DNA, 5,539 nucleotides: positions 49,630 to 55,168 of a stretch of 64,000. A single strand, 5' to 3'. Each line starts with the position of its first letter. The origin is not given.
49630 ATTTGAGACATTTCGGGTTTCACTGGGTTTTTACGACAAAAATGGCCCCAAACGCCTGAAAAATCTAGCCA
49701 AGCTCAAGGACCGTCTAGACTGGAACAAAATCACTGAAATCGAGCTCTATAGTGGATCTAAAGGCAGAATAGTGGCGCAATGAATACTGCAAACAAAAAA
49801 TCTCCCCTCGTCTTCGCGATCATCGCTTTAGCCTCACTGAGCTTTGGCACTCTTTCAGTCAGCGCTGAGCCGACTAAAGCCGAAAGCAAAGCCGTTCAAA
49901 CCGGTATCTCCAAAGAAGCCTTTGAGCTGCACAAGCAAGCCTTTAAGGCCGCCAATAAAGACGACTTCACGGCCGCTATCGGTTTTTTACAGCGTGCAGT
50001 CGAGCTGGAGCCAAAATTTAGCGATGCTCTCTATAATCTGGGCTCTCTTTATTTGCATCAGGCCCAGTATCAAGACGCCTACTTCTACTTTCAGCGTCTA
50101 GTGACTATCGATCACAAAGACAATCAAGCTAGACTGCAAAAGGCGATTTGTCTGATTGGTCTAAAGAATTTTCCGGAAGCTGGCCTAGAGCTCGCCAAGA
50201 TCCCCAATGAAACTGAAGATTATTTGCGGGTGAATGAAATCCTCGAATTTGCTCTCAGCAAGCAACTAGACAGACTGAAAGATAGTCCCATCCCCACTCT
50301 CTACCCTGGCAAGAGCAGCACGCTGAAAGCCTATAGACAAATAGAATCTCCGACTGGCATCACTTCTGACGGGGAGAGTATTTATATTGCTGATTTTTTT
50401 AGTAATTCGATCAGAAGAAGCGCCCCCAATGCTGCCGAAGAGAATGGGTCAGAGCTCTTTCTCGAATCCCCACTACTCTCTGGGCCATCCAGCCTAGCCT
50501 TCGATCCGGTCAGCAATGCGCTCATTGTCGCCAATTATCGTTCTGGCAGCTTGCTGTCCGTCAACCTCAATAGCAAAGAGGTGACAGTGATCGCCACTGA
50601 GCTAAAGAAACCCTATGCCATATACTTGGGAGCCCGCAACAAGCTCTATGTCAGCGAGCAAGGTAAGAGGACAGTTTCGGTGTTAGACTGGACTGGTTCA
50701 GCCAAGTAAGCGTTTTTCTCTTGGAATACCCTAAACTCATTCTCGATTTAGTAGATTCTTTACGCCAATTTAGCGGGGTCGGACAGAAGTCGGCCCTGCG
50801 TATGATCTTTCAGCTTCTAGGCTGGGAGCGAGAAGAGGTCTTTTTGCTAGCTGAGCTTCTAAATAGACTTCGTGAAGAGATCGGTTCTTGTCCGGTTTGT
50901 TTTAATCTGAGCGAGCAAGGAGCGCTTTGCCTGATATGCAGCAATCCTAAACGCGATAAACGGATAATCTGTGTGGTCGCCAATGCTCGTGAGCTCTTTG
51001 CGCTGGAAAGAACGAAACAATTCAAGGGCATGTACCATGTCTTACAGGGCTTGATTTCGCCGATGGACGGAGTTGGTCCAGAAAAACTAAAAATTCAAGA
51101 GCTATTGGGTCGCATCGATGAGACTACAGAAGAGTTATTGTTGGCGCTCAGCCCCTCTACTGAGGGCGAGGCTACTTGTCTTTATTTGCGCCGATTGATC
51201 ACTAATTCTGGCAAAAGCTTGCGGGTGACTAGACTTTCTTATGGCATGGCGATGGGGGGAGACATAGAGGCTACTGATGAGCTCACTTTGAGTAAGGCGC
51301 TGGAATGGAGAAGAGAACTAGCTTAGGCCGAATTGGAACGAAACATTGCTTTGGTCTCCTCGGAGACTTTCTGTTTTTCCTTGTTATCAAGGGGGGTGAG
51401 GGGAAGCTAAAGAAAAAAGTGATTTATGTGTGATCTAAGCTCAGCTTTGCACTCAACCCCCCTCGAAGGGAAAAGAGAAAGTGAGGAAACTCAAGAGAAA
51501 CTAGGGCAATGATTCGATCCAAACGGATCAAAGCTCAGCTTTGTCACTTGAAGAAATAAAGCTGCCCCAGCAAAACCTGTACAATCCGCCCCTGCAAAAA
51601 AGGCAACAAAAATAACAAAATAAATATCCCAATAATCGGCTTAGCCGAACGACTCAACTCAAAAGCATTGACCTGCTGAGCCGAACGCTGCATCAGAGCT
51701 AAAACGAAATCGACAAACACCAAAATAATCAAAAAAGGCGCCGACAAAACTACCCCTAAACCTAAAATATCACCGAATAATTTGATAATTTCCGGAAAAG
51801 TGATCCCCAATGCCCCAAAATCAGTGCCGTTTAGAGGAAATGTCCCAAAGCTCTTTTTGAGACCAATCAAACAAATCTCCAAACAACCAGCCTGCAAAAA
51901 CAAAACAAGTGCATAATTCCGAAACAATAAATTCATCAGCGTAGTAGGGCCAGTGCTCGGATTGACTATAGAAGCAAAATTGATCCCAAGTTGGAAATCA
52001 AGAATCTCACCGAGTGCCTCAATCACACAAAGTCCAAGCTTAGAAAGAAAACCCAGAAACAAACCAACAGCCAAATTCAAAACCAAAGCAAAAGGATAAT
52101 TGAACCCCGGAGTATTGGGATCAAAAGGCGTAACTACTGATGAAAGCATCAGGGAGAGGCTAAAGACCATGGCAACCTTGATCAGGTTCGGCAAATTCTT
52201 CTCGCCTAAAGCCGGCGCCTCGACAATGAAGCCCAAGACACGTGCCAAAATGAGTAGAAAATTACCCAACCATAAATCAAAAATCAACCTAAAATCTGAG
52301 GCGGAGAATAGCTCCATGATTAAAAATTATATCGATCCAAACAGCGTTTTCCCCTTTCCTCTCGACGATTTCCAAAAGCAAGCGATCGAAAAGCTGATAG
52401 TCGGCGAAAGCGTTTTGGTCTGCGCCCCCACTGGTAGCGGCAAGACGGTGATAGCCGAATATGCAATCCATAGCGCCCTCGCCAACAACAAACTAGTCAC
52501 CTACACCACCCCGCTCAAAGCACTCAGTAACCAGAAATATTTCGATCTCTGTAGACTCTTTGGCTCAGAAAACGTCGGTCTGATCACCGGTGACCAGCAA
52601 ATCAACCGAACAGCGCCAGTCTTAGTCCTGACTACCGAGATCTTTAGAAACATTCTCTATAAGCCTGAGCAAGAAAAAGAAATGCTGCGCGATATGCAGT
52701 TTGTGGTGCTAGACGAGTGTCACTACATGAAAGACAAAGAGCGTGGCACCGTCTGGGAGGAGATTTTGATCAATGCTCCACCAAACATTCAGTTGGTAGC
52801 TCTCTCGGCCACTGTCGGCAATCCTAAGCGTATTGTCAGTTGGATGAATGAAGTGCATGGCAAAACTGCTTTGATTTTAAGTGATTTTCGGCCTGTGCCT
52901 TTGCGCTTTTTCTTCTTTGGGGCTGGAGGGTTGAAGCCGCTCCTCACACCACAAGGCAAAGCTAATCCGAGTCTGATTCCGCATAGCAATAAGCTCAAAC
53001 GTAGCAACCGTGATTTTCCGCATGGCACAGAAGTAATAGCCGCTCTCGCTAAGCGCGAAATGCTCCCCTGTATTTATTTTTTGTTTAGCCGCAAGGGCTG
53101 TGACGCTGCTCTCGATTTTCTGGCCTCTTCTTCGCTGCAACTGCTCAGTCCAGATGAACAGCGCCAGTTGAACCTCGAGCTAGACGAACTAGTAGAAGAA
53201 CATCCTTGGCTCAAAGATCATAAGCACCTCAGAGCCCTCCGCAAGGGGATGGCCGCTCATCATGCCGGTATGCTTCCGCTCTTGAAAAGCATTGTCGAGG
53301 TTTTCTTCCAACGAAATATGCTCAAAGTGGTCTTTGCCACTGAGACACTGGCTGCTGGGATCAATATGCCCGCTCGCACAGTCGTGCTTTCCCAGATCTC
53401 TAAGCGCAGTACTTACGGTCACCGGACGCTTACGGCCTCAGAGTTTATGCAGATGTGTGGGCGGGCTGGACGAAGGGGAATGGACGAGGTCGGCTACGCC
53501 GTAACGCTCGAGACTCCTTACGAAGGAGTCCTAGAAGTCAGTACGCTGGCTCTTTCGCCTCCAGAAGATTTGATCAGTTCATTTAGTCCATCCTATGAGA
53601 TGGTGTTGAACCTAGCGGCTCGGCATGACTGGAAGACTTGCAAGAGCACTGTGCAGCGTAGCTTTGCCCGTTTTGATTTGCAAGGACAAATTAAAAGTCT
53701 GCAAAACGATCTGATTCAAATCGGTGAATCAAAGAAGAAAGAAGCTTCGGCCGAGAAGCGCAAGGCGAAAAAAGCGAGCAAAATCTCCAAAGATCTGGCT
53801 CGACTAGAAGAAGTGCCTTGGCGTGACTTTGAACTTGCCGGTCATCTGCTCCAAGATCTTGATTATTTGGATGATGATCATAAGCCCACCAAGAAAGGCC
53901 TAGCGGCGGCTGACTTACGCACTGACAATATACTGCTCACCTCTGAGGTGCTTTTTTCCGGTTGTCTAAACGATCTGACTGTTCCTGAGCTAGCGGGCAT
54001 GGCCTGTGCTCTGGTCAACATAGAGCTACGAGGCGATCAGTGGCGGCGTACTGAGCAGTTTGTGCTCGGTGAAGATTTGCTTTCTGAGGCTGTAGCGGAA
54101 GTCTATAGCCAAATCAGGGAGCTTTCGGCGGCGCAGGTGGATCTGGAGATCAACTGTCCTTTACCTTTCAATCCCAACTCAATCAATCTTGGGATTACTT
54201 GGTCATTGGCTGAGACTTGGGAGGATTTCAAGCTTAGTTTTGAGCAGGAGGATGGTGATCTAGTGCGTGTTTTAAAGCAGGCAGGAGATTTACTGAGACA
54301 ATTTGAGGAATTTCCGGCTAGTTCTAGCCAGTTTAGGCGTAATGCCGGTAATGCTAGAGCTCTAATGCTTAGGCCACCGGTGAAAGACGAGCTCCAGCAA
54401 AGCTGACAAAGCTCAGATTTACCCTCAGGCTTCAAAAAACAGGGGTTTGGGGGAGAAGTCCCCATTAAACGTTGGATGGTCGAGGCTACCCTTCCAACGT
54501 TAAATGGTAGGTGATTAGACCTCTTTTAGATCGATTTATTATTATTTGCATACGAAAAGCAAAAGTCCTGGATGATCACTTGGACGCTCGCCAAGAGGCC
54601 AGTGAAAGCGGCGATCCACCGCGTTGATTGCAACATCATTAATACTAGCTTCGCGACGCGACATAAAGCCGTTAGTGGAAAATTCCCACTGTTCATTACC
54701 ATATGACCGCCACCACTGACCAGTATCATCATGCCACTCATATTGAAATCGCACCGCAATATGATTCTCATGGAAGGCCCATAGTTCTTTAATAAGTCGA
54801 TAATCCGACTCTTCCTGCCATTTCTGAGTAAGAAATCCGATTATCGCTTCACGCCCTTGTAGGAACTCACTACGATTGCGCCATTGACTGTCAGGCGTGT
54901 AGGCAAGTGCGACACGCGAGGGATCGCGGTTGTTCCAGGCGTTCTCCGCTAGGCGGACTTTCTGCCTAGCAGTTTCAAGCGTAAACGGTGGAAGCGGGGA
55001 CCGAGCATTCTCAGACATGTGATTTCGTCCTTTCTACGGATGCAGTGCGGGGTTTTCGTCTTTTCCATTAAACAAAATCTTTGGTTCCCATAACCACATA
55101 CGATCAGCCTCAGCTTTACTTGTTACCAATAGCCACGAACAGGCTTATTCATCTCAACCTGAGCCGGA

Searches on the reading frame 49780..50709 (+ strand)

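Call 10: search_protein_families(library=pfam, max_evalue=0.01, proteins=[window:49780-50709:+])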
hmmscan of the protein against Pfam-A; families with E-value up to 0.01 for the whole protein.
window:49780-50709:+ (309 aa): 12 families
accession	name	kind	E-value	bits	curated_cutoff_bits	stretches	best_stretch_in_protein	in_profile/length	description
PF14559.12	TPR_19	-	4.8e-11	43.3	25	2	61-113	5-57/68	Tetratricopeptide repeat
PF00515.34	TPR_1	-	1.4e-08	34.6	27.8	1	82-113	2-33/34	Tetratricopeptide repeat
PF13431.12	TPR_17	-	2e-08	34.3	24.4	1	70-100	2-32/34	Tetratricopeptide repeat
PF12895.13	ANAPC3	-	2.4e-08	34.6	27.2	1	60-134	2-75/82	Anaphase-promoting complex, cyclosome, subunit 3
PF07719.23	TPR_2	-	3.8e-08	33.3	27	1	82-112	2-32/34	Tetratricopeptide repeat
PF13181.12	TPR_8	-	4.2e-06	26.9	25.7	1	82-111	2-31/34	Tetratricopeptide repeat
PF13432.12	TPR_16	-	2.5e-05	25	32.7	1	61-111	11-61/65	Tetratricopeptide repeat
PF13176.12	TPR_7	-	7.7e-05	22.9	27.9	1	83-115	1-33/36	Tetratricopeptide repeat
PF13428.12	TPR_14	-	0.00014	22.6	23.5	0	82-122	2-42/44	Tetratricopeptide repeat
PF13174.12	TPR_6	-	0.00017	22.5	26.3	1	82-108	1-27/33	Tetratricopeptide repeat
PF13414.12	TPR_11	-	0.00035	20.6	26.8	1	62-92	9-39/42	TPR repeat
PF13371.12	TPR_9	-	0.00099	19.5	35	1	57-119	5-67/73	Tetratricopeptide repeat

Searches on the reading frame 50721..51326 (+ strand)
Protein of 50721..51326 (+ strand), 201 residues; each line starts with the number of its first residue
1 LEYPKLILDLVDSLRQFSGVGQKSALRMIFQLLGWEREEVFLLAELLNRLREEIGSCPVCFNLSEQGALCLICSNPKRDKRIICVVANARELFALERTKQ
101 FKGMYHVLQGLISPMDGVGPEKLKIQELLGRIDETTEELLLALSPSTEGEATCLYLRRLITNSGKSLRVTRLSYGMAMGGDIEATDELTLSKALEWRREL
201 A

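Call 10: search_protein_families(library=pfam, max_evalue=0.01, proteins=[window:50721-51326:+])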
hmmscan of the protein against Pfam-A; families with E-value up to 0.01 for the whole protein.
window:50721-51326:+ (201 aa): 5 families
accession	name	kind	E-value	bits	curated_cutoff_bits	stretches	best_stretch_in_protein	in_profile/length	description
PF13662.12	Toprim_4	-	3.5e-19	69.2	25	1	82-171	2-83/85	Toprim domain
PF21176.3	RecR_HhH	-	1.4e-10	41.3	27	1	9-48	3-42/45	RecR, helix-hairpin-helix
PF21175.2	RecR_C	-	1.9e-08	34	22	1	175-198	1-24/24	RecR, C-terminal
PF02132.21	RecR_ZnF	-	2.2e-05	24.5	22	1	54-75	1-21/21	RecR, Cys4-zinc finger domain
PF01751.28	Toprim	-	0.00012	22.7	23.1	1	83-171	2-95/96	Toprim domain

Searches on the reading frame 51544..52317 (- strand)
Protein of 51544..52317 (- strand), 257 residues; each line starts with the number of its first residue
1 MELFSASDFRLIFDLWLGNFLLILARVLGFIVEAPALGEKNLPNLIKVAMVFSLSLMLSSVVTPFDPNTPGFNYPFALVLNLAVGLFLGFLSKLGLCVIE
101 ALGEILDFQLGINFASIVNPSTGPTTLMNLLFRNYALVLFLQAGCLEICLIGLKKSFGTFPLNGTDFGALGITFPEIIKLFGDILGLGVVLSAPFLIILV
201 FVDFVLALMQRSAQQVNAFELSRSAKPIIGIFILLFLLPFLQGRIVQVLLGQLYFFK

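Call 11: search_protein_families(library=pfam, max_evalue=0.01, proteins=[window:51544-52317:-])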
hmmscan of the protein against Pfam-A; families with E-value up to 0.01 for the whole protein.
window:51544-52317:- (257 aa): 1 family
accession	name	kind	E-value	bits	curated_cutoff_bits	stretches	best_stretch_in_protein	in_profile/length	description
PF01311.25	Bac_export_1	-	4.7e-41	141.3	27.8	1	19-246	3-224/230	Bacterial export proteins, family 1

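Call 51: search_protein_families(library=ncbifam, max_evalue=0.01, proteins=[window:51544-52317:-])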
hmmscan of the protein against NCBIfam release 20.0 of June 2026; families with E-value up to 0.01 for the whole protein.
window:51544-52317:- (257 aa): 5 families
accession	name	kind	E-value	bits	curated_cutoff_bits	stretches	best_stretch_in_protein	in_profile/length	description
TIGR01401.1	fliR_like_III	equivalog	9.5e-33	113.8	163.05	1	16-245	7-237/253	type III secretion system export apparatus subunit SctT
TIGR01400.1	fliR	equivalog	4.5e-31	108.3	168.6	1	19-249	3-234/245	flagellar biosynthetic protein FliR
NF009411.0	PRK12772.1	equivalog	5.3e-21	74.7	739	1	18-245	8-236/610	fused FliR family export protein/FlhB family type III secretion system protein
NF011876.0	PRK15349.1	equivalog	7.3e-11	42.4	275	1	81-240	77-236/259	EscT/YscT/HrcT family type III secretion system export apparatus protein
NF009416.1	PRK12780.1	equivalog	1.2e-05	25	306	1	20-238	9-229/247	flagellar biosynthesis protein FliR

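Call 67: find_related_loci(query=window:51544-52317:-, collection=metagenome_contigs, flank=8000)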
Query window:51544-52317:- (257 aa) in metagenome_contigs; peptide patterns used: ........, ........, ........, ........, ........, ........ (x = any residue, [..] = any of these).
174 stretches matched a pattern, but none encodes a relative of the query by tblastn (E <= 1e-3).

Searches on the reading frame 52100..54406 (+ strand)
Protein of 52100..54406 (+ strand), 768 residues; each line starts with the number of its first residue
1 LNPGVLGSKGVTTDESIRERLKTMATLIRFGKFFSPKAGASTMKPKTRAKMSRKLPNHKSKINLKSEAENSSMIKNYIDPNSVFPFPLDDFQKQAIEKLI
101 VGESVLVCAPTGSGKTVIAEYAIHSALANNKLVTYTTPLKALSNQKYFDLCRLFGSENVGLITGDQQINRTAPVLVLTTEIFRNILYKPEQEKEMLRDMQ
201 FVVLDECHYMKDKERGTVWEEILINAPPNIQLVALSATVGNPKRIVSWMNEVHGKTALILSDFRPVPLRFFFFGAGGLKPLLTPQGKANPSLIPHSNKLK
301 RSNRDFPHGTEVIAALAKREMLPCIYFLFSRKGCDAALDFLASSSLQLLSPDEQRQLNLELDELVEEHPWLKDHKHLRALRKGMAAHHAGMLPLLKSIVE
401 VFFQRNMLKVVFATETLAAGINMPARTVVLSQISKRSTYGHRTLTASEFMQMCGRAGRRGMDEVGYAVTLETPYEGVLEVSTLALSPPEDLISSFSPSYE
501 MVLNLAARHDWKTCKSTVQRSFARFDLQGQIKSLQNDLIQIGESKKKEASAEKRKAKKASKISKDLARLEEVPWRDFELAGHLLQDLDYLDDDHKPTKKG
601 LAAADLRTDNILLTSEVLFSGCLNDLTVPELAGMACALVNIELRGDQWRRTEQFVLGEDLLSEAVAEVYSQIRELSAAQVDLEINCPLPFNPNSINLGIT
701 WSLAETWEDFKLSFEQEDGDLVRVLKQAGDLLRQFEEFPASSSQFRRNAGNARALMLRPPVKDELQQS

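Call 11: search_protein_families(library=pfam, max_evalue=0.01, proteins=[window:52100-54406:+])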
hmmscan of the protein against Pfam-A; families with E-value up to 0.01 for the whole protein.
window:52100-54406:+ (768 aa): 6 families
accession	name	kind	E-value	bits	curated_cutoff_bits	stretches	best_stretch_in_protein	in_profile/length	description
PF00270.35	DEAD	-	2.4e-30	105.9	26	1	91-243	3-165/167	DEAD/DEAH box helicase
PF08148.17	DSHCT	-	2.9e-21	76.4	22.7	1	593-761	1-170/172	DSHCT (NUC185) domain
PF04851.21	ResIII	-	6.5e-13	49.3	22.5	1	88-239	4-162/164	Type III restriction enzyme, res subunit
PF22527.2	DEXQc_Suv3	-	1.7e-07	31.4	27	1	106-227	17-122/154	DEXQ-box helicase domain of Suv3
PF00271.37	Helicase_C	-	4.3e-05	24.2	23.5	1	386-460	44-110/110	Helicase conserved C-terminal domain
PF13401.12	AAA_22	-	9.8e-05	23.1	27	1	104-222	7-104/130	AAA domain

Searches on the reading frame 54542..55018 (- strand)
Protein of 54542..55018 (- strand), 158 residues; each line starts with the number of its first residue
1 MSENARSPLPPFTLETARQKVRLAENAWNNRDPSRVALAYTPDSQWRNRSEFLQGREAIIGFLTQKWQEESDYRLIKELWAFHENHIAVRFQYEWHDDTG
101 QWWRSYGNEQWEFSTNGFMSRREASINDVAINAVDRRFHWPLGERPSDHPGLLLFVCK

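Call 33: search_protein_families(library=pfam, max_evalue=0.01, proteins=[window:54542-55018:-])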
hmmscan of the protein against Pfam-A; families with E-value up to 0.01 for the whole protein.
window:54542-55018:- (158 aa): 3 families
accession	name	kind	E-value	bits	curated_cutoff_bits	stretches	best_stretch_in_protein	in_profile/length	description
PF07080.17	DUF1348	-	1.8e-65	219.2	22.1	1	10-139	1-130/130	Protein of unknown function (DUF1348)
PF12680.13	SnoaL_2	-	1.1e-07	32.8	27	1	25-116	6-96/102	SnoaL-like domain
PF14534.12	DUF4440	-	0.0002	22.2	25.2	1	25-98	9-82/107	Domain of unknown function (DUF4440)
